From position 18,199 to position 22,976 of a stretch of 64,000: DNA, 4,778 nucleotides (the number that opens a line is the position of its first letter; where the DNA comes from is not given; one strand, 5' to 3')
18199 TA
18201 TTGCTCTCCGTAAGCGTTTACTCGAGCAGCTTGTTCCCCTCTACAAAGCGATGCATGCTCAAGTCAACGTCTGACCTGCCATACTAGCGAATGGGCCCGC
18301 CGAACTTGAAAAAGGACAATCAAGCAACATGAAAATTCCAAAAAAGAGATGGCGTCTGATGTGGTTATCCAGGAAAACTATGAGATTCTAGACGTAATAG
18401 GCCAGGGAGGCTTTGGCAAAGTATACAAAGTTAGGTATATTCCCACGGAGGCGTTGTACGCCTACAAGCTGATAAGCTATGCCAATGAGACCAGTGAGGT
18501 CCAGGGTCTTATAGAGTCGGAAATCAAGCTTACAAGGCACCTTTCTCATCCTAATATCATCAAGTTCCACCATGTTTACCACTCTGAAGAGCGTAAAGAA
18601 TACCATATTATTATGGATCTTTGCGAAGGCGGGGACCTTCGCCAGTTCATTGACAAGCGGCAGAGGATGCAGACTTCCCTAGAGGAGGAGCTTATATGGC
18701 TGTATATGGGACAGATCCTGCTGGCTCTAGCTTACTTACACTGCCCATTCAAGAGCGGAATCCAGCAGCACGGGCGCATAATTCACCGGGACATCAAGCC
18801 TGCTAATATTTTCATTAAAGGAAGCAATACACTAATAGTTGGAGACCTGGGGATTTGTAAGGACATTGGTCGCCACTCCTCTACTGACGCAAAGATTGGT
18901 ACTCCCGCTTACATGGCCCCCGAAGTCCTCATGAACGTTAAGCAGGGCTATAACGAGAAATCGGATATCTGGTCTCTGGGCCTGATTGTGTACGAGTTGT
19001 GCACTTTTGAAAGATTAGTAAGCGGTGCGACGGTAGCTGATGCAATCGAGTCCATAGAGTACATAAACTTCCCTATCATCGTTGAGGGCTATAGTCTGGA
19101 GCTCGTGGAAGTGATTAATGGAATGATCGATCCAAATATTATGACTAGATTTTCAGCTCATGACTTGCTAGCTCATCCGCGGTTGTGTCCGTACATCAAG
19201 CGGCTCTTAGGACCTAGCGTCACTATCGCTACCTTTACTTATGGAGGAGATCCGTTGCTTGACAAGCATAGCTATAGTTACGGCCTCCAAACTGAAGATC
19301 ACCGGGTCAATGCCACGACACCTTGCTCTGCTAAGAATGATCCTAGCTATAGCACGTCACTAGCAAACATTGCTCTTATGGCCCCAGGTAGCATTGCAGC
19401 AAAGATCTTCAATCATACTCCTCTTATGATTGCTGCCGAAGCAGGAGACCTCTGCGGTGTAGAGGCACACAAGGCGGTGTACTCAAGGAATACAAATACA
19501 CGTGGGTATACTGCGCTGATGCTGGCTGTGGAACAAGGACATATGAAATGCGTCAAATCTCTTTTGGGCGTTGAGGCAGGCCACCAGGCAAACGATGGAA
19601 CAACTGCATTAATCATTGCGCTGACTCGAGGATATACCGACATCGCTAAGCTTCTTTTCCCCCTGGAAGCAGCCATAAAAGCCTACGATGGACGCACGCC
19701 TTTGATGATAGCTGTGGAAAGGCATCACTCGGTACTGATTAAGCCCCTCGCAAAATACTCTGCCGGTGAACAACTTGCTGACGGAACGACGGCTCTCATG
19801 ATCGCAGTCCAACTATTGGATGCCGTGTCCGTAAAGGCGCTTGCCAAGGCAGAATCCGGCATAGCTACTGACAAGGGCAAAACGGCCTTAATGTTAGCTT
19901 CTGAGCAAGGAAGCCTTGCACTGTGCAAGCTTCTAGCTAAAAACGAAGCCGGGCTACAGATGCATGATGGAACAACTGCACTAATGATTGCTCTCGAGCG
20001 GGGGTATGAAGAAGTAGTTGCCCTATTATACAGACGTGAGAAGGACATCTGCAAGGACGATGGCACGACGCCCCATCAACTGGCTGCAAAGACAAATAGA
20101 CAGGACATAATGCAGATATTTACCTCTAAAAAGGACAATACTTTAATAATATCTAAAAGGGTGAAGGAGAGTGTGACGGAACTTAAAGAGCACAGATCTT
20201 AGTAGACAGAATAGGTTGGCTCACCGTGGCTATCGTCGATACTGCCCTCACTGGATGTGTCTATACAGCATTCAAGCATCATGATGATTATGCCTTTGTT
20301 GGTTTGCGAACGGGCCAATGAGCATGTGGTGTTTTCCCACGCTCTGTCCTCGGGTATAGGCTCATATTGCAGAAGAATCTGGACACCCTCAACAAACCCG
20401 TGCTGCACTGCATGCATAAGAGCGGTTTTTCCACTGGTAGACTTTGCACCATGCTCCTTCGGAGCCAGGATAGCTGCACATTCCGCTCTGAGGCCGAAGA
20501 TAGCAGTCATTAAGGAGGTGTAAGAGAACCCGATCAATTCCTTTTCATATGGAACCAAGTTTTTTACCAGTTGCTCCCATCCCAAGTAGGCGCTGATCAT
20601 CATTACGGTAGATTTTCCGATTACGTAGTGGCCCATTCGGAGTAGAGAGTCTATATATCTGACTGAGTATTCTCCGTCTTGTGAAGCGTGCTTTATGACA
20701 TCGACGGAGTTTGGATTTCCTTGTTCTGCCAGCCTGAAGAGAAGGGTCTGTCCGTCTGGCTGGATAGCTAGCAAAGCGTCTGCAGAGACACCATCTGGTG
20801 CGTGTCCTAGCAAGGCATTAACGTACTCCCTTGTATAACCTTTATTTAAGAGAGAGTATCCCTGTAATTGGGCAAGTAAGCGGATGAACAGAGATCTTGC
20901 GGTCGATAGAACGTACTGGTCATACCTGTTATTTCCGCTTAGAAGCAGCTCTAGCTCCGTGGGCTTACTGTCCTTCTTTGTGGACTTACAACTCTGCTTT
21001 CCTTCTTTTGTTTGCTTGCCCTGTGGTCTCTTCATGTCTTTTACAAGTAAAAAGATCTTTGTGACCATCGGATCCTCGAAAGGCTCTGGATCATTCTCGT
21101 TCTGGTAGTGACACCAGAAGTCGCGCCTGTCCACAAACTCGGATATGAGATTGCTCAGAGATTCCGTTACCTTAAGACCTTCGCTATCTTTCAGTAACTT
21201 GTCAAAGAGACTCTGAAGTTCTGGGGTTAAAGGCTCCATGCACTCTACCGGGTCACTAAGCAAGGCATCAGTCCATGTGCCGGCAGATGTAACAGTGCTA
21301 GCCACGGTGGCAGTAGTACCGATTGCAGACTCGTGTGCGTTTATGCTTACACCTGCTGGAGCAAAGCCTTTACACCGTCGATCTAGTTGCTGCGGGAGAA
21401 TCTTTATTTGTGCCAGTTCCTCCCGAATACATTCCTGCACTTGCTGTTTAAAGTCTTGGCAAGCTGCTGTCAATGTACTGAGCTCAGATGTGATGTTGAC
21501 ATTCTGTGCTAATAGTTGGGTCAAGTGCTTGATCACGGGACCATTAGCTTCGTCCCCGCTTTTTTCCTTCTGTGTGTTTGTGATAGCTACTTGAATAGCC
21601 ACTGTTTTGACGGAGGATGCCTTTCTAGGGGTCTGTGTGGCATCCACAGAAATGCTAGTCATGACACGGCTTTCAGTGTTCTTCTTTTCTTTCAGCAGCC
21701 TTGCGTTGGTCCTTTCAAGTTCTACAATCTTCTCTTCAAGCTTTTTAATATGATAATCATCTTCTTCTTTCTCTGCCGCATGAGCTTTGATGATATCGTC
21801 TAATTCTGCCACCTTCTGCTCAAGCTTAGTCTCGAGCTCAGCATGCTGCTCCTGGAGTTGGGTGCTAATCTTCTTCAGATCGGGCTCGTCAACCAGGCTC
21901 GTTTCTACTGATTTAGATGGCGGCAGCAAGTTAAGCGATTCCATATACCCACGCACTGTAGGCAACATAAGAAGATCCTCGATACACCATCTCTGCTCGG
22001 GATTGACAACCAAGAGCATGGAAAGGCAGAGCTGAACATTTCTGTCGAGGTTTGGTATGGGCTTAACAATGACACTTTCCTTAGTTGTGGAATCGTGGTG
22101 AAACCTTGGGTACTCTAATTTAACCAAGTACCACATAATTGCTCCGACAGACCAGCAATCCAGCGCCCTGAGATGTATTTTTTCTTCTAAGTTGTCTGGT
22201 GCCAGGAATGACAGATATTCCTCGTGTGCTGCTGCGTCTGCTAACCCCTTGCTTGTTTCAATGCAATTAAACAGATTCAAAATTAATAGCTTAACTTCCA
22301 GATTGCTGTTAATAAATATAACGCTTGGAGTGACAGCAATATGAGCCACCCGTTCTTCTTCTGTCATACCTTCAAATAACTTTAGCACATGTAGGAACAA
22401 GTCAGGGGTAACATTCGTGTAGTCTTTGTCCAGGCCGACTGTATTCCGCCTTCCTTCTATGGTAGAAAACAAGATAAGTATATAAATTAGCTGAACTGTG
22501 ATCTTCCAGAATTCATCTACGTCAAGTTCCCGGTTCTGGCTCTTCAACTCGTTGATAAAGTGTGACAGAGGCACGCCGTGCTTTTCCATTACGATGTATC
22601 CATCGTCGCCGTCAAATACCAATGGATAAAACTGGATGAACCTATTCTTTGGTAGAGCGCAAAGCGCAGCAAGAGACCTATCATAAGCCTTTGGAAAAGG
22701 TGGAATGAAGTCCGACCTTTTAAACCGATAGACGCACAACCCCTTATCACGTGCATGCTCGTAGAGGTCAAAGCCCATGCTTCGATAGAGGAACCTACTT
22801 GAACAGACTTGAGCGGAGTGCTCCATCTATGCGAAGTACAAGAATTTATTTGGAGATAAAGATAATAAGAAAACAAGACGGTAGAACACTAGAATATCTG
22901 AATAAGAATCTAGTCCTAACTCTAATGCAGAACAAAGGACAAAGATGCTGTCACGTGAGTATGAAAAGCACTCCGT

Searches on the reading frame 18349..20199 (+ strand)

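Call 70: search_protein_families(library=pfam, proteins=[L020:255-2801:+, L005:3158-5956:+], max_evalue=0.01)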
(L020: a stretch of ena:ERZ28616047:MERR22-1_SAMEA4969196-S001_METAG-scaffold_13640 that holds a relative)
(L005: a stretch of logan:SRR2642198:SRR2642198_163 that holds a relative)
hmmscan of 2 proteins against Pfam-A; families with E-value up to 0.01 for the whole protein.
L020:255-2801:+ (849 aa): 6 families
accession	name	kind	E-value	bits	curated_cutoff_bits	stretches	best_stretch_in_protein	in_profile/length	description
PF00005.33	ABC_tran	-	3e-22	80.1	25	1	572-737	1-137/137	ABC transporter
PF02463.25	SMC_N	-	9.3e-06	25.7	40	1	678-778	135-209/220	RecF/RecN/SMC N terminal domain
PF01926.29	MMR_HSR1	-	0.00016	22.2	21.9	1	584-605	1-22/113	50S ribosome-binding GTPase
PF13191.12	AAA_16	-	0.0002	22.3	32.6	1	582-763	22-166/167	AAA ATPase domain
PF03193.22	RsgA_GTPase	-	0.00057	20.2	30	1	573-603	98-127/174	RsgA GTPase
PF13555.12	AAA_29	-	0.004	17.3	27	1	577-605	17-45/61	P-loop containing region of AAA domain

L005:3158-5956:+ (933 aa): 7 families
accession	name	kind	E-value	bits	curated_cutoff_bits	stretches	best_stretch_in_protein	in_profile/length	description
PF00005.33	ABC_tran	-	8e-24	85.2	25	1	663-828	1-137/137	ABC transporter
PF13191.12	AAA_16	-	2.5e-05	25.3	32.6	1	674-855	25-167/167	AAA ATPase domain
PF02463.25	SMC_N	-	5.5e-05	23.1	40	1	800-868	137-208/220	RecF/RecN/SMC N terminal domain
PF01926.29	MMR_HSR1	-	0.00038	21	21.9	1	675-707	1-35/113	50S ribosome-binding GTPase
PF13401.12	AAA_22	-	0.003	18.3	27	0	676-698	8-30/130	AAA domain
PF03193.22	RsgA_GTPase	-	0.003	17.9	30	1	672-694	106-127/174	RsgA GTPase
PF13555.12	AAA_29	-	0.008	16.3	27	0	665-696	14-45/61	P-loop containing region of AAA domain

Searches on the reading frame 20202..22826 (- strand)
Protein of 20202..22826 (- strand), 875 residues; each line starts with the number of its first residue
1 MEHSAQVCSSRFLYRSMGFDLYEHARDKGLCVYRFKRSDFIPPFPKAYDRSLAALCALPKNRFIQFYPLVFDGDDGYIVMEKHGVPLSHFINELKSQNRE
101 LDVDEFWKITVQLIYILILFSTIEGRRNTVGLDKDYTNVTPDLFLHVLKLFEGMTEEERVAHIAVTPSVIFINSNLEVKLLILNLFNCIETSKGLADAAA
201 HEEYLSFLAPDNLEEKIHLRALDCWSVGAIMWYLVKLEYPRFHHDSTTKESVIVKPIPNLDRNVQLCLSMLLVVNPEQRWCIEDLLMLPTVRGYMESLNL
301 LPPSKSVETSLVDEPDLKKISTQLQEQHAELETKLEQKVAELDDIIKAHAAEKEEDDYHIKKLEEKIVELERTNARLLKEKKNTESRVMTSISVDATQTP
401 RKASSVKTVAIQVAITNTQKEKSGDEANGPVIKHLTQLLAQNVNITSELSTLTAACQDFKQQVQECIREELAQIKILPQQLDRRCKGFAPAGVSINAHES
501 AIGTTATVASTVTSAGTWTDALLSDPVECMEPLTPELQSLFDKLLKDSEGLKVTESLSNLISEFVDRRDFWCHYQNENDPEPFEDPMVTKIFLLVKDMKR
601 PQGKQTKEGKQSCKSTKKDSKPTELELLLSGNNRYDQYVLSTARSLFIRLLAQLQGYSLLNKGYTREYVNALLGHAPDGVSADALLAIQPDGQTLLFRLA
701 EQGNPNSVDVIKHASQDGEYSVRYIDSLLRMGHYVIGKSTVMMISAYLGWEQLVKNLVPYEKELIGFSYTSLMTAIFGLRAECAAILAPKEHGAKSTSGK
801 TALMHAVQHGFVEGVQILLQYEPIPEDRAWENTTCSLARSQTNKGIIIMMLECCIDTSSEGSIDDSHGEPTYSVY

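Call 70: search_protein_families(library=pfam, proteins=[L020:255-2801:+, L005:3158-5956:+], max_evalue=0.01)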
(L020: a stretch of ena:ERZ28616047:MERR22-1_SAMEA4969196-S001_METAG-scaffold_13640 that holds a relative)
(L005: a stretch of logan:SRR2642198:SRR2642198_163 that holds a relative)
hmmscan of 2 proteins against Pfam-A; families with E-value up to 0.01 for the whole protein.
L020:255-2801:+ (849 aa): 6 families
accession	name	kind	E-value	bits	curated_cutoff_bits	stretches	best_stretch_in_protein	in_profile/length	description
PF00005.33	ABC_tran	-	3e-22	80.1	25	1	572-737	1-137/137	ABC transporter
PF02463.25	SMC_N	-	9.3e-06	25.7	40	1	678-778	135-209/220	RecF/RecN/SMC N terminal domain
PF01926.29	MMR_HSR1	-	0.00016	22.2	21.9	1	584-605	1-22/113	50S ribosome-binding GTPase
PF13191.12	AAA_16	-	0.0002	22.3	32.6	1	582-763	22-166/167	AAA ATPase domain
PF03193.22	RsgA_GTPase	-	0.00057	20.2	30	1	573-603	98-127/174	RsgA GTPase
PF13555.12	AAA_29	-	0.004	17.3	27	1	577-605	17-45/61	P-loop containing region of AAA domain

L005:3158-5956:+ (933 aa): 7 families
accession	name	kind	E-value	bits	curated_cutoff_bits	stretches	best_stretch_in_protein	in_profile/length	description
PF00005.33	ABC_tran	-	8e-24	85.2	25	1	663-828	1-137/137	ABC transporter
PF13191.12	AAA_16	-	2.5e-05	25.3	32.6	1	674-855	25-167/167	AAA ATPase domain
PF02463.25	SMC_N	-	5.5e-05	23.1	40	1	800-868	137-208/220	RecF/RecN/SMC N terminal domain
PF01926.29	MMR_HSR1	-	0.00038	21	21.9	1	675-707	1-35/113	50S ribosome-binding GTPase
PF13401.12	AAA_22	-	0.003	18.3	27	0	676-698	8-30/130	AAA domain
PF03193.22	RsgA_GTPase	-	0.003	17.9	30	1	672-694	106-127/174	RsgA GTPase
PF13555.12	AAA_29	-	0.008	16.3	27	0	665-696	14-45/61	P-loop containing region of AAA domain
